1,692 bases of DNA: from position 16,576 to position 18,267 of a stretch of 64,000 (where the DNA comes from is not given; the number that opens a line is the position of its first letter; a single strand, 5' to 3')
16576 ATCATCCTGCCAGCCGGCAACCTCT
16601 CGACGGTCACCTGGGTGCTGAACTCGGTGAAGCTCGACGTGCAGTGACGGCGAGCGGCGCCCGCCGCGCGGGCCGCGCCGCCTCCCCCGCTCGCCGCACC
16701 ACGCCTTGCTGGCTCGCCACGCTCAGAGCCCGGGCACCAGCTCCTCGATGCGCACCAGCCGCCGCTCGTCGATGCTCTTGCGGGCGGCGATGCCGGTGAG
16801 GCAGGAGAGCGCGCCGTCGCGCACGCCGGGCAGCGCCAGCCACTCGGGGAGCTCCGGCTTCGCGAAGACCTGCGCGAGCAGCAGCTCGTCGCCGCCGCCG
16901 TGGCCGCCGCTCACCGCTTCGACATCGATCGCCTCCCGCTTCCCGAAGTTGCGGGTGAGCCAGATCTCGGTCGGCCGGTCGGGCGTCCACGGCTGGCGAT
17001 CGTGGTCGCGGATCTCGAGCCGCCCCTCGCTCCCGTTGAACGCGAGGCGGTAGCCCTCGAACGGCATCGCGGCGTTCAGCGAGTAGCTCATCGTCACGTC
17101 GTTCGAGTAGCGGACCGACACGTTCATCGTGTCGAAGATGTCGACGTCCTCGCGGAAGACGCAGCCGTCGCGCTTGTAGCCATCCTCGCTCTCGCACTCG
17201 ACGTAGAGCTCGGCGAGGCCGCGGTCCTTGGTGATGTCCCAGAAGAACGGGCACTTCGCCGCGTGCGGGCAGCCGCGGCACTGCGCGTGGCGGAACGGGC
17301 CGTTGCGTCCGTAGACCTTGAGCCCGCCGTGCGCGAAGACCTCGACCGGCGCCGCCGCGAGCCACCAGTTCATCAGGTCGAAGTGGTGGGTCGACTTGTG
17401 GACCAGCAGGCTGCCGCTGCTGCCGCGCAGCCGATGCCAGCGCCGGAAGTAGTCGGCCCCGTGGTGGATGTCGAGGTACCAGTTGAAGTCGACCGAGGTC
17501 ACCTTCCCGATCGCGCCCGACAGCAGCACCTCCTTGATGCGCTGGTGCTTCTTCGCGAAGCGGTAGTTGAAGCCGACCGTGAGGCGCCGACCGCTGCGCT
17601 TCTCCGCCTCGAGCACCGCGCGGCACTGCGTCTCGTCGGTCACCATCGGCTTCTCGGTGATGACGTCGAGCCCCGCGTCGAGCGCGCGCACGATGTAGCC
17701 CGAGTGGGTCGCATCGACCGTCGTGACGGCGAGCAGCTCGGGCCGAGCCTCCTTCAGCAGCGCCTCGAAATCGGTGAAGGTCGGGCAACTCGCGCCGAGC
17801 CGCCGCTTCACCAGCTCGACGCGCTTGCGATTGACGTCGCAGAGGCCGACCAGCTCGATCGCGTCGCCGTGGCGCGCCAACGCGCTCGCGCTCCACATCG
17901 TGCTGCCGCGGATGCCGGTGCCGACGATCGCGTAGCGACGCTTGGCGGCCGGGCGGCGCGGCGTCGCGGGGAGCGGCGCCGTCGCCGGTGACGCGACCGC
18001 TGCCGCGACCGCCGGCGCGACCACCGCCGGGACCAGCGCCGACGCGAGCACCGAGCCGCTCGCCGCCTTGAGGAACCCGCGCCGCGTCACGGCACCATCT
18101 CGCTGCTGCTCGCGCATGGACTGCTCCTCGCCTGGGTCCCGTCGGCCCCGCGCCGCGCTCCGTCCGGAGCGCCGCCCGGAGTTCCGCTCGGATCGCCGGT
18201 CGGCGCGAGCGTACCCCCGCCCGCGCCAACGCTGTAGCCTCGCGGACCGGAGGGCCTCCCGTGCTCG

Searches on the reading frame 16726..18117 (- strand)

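Call 56: search_protein_families(library=pfam, proteins=[window:16726-18117:-], max_evalue=0.001)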
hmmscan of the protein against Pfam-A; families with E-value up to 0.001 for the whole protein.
window:16726-18117:- (464 aa): 4 families
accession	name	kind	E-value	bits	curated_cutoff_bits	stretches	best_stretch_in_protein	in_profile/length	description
PF01408.29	GFO_IDH_MocA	-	8.6e-21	75.3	24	1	61-183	2-120/120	Oxidoreductase family, NAD-binding Rossmann fold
PF02894.22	GFO_IDH_MocA_C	-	1e-17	65.1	22.9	1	195-455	1-216/218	Oxidoreductase family, C-terminal alpha/beta domain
PF22725.1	GFO_IDH_MocA_C3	-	9.8e-13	48.6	27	1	191-368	1-124/124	GFO/IDH/MocA C-terminal domain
PF03447.22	NAD_binding_3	-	0.0002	22.5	24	1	78-181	11-115/116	Homoserine dehydrogenase, NAD binding domain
